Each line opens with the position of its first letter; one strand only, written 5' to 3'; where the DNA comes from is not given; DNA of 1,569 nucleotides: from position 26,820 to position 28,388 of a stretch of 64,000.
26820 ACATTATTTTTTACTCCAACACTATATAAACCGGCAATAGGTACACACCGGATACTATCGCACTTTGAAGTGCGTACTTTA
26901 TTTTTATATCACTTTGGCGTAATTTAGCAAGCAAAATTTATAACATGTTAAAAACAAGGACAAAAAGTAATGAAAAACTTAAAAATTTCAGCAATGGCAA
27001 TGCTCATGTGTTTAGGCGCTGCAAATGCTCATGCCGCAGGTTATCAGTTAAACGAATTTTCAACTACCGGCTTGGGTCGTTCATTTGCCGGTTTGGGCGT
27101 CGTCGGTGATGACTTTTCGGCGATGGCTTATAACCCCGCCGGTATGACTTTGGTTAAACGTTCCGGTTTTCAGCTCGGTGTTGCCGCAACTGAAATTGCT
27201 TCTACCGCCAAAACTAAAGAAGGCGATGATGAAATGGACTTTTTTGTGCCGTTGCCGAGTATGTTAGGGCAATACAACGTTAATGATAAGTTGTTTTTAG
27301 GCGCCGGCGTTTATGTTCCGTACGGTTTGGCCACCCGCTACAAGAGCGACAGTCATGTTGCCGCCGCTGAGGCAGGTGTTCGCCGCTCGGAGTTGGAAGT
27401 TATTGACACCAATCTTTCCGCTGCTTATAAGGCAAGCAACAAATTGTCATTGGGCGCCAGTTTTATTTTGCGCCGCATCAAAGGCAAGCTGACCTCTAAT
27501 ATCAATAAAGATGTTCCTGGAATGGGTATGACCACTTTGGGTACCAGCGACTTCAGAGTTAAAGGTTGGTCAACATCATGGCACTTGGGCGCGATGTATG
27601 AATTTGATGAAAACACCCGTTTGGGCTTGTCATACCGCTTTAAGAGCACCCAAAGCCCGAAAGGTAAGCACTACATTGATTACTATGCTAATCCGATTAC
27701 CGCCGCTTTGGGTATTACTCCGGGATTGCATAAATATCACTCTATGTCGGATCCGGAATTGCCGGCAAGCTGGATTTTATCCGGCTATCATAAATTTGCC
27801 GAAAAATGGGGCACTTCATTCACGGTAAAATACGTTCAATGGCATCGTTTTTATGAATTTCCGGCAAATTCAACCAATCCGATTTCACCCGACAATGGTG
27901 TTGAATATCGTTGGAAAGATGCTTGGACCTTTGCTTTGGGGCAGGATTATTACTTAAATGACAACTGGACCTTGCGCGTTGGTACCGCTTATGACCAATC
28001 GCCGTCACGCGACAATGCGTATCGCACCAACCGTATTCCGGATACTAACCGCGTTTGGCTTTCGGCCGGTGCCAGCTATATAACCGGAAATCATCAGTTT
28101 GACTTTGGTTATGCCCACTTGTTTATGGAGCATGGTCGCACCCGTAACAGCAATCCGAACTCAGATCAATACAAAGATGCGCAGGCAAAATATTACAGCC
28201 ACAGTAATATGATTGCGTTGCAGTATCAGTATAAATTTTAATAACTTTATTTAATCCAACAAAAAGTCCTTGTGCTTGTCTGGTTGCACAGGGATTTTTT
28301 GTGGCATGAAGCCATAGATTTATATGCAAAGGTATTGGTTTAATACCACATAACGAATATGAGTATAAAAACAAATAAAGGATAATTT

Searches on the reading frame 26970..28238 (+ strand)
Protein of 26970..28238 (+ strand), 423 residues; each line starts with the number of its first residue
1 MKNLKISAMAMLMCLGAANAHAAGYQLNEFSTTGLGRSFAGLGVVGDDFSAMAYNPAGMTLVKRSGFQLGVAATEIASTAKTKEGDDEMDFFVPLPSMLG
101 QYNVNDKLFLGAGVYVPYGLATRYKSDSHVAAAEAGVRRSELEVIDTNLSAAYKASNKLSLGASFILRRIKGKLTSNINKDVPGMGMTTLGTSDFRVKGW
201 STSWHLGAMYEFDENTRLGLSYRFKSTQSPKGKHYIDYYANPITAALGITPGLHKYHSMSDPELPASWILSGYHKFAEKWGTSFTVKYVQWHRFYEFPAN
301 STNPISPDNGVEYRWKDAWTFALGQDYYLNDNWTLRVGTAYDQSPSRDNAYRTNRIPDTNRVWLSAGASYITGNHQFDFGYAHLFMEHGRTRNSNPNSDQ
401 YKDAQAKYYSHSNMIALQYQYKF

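Call 34: search_protein_families(library=pfam, proteins=[window:26970-28238:+], max_evalue=0.001)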
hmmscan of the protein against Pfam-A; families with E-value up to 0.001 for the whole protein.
window:26970-28238:+ (423 aa): 2 families
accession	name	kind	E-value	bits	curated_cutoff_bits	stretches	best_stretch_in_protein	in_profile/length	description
PF03349.22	Toluene_X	-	1.3e-86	291.2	29.7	1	15-423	3-421/421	Outer membrane protein transport protein (OMPP1/FadL/TodX)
PF13505.12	OMP_b-brl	-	0.0001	23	28.7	0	65-234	20-158/175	Outer membrane protein beta-barrel domain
